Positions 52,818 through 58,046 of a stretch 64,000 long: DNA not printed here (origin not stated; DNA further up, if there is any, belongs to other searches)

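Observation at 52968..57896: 1642-aa protein: beta-rich head, 370-aa coiled coil, helical middle, and a single C-terminal MoxR/AAA_5 ATPase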

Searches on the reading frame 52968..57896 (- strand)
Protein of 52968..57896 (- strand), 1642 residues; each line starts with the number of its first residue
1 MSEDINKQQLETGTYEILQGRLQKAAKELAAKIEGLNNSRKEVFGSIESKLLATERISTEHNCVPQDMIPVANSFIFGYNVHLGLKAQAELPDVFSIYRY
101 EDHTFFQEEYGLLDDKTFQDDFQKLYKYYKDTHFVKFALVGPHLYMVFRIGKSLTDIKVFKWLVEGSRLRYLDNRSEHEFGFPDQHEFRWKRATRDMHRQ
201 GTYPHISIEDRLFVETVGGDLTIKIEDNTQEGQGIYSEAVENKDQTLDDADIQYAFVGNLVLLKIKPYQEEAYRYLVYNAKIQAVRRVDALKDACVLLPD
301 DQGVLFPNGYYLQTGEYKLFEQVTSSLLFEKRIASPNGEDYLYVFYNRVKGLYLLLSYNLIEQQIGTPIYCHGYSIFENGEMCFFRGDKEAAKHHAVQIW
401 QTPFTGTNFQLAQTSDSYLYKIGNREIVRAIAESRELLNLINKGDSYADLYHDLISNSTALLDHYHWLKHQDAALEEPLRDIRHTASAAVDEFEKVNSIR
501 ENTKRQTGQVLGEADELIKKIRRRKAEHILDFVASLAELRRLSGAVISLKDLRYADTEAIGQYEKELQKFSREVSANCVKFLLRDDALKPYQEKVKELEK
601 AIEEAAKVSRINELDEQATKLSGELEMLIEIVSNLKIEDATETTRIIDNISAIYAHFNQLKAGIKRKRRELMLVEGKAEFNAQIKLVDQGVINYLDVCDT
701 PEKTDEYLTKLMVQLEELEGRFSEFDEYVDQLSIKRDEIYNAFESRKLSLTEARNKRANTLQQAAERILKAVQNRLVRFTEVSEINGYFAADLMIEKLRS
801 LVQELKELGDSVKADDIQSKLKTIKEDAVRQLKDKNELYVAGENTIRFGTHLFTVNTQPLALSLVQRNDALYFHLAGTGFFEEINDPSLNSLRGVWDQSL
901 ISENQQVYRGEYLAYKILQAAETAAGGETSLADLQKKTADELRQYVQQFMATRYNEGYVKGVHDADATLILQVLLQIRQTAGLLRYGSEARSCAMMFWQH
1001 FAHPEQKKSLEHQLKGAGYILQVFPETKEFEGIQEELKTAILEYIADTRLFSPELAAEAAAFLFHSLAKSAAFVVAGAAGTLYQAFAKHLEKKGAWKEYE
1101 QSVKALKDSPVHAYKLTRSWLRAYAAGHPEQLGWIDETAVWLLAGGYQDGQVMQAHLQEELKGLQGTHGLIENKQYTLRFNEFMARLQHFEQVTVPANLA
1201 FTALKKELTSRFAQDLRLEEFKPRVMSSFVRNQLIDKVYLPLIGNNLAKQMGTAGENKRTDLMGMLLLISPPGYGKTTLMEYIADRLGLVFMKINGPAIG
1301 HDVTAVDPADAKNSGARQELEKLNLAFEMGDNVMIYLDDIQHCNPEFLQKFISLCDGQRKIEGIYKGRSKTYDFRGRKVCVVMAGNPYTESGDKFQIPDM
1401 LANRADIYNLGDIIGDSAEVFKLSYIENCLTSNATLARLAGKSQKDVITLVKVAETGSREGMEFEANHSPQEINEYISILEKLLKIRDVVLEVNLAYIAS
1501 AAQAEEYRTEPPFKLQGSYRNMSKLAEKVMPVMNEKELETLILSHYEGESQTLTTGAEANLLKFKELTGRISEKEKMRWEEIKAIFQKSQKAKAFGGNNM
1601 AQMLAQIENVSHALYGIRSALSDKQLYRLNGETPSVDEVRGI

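Call 5: search_protein_families(library=pfam, proteins=[window:52968-57896:-], max_evalue=0.01)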
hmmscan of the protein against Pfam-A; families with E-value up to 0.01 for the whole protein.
window:52968-57896:- (1642 aa): 6 families
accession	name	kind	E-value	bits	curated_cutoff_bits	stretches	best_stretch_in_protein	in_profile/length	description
PF12458.13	DUF3686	-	4.3e-192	639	25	1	28-466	1-448/448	ATPase involved in DNA repair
PF25472.1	DUF7902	-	1.4e-28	99.4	26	1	586-670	1-85/85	Domain of unknown function (DUF7902)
PF00004.35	AAA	-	2.1e-06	28.7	21.2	1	1266-1386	1-109/131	ATPase family associated with various cellular activities (AAA)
PF07728.20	AAA_5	-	4.9e-06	27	22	1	1266-1389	2-125/139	AAA domain (dynein-related subfamily)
PF05496.18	RuvB_N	-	0.0002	21.6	27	1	1255-1301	25-71/159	Holliday junction DNA helicase RuvB P-loop domain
PF13401.12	AAA_22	-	0.00022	22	27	0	1264-1356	6-109/130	AAA domain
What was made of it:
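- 52968..57896 (-): Whole ORF, 1642 aa: DUF3686-family giant AAA+ ATPase, with no predicted membrane segment. Pfam DUF3686 / DUF7902 / AAA / AAA_5 (call 5).
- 56499..57815 (-): Residues 28-466: N-terminal helix plus all-beta head (DUF3686), probably a beta-propeller. Pfam PF12458, E 4e-192, profile positions 1-448 of 448 (call 5).
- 55377..56498 (-): Residues 467-840: heptad-rich segmented helical rod, including DUF7902 (586-670). Pfam PF25472, E 1.4e-28 (call 5).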

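Call 6: search_protein_families(library=ncbifam, proteins=[window:52968-57896:-], max_evalue=0.01)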
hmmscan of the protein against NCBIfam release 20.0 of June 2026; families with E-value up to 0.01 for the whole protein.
window:52968-57896:- (1642 aa): 2 families
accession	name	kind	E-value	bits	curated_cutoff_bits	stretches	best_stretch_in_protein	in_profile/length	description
NF000868.0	PRK00080.1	equivalog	2.7e-05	23.2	282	1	1256-1301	44-89/330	Holliday junction branch migration DNA helicase RuvB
TIGR00635.1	ruvB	equivalog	0.00049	19.2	299.05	1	1256-1300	23-67/305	Holliday junction branch migration DNA helicase RuvB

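Call 8: search_protein_families(library=padloc, proteins=[window:52968-57896:-], max_evalue=0.01)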
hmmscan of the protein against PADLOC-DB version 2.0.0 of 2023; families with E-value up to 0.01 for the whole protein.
window:52968-57896:- (1642 aa): 1 family
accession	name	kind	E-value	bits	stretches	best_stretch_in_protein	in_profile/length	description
PDLC04140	mad8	-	0.0045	14.5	1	1262-1372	26-118/314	mads_8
